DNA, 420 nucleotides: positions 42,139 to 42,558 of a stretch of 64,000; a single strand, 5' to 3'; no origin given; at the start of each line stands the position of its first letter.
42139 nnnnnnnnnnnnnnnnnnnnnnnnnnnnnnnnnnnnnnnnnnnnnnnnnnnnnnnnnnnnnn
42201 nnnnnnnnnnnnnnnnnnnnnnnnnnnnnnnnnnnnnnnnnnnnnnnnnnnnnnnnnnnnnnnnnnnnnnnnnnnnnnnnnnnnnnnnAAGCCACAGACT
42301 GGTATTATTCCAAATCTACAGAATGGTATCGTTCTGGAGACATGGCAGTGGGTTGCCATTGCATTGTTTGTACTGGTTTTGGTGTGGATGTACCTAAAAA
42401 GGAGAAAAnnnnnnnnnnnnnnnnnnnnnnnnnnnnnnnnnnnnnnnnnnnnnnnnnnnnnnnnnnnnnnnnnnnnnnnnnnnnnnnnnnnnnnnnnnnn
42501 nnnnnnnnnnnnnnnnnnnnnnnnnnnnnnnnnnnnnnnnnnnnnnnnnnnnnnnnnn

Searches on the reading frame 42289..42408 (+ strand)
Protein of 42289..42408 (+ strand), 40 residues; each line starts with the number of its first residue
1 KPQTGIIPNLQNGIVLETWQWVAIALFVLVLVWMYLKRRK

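Call 19: search_protein_families(library=ncbifam, proteins=[window:42289-42408:+], max_evalue=10)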
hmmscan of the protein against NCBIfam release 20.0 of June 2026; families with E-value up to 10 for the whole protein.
seq(40 aa): 3 families
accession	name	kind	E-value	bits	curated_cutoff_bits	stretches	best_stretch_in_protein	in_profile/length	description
TIGR01167.1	LPXTG_anchor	domain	0.049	14.3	15.9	1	21-40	15-33/34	LPXTG cell wall anchor domain-containing protein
NF053819.1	EF0750_LPXTG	subfamily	0.068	13.7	47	1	5-40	71-105/105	EF2685/EF0750 family sortase-dependent surface protein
TIGR02595.1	PEP_CTERM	domain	0.1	13.5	16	1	24-40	7-23/24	PEP-CTERM sorting domain-containing protein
